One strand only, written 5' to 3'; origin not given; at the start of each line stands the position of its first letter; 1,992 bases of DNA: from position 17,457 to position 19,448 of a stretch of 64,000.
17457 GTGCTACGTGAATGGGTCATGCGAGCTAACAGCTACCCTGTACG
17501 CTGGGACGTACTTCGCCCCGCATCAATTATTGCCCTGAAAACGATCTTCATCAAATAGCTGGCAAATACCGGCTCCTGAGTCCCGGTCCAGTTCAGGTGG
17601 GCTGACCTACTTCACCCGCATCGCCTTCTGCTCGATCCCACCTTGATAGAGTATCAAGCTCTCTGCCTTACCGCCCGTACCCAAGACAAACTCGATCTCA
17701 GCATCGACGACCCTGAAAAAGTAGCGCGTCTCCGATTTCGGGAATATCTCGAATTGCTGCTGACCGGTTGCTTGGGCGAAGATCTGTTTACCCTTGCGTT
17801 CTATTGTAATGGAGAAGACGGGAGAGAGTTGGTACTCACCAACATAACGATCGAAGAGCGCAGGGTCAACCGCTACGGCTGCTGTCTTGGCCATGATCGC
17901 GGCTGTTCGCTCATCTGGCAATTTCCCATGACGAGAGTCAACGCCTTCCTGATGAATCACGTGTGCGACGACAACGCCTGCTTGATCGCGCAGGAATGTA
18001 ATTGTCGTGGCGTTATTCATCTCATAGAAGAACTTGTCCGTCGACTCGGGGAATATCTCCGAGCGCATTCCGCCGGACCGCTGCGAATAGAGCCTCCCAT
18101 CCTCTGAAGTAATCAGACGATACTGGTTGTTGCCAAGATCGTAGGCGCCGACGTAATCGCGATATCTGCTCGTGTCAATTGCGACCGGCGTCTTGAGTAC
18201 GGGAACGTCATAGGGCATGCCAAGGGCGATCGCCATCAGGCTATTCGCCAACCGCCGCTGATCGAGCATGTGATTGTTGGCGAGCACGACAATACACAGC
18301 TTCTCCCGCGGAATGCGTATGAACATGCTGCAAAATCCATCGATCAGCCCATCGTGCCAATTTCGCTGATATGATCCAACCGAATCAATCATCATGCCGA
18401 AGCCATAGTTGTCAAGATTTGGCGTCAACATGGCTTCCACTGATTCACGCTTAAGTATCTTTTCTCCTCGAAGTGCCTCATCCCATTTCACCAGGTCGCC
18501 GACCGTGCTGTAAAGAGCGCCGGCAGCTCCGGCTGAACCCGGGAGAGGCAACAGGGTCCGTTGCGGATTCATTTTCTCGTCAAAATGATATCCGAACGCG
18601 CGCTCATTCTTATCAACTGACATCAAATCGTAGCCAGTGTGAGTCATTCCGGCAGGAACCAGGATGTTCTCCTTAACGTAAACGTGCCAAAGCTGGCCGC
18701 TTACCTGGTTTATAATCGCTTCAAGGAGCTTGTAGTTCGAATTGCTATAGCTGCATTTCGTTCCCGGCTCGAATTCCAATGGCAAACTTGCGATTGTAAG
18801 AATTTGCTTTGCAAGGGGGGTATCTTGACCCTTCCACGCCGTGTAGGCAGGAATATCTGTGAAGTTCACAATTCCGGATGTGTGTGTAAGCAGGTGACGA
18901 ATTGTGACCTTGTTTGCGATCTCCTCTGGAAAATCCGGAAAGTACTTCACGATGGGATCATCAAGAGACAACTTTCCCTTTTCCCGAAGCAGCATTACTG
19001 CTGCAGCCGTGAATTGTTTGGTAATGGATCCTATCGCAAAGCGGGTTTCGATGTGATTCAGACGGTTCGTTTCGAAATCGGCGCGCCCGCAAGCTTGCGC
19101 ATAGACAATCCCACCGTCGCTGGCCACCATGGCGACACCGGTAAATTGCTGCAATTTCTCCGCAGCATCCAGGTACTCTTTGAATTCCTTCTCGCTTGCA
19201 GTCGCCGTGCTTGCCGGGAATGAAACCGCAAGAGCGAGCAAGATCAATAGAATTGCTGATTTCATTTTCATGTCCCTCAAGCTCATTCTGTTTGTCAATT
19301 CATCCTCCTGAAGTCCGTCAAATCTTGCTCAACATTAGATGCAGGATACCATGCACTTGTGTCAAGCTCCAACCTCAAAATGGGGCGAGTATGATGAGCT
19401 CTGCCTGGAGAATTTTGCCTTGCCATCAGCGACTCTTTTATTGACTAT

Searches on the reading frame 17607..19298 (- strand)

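Call 79: search_protein_families(library=pfam, proteins=[window:17607-19298:-], max_evalue=0.00001)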
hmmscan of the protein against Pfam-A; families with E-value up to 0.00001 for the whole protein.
window:17607-19298:- (563 aa): 2 families
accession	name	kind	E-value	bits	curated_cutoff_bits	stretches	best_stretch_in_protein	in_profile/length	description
PF00144.29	Beta-lactamase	-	7.7e-62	209.8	27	1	49-345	11-313/329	Beta-lactamase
PF11954.13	DUF3471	-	1.1e-20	74.4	29.3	1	474-551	4-89/103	Domain of unknown function (DUF3471)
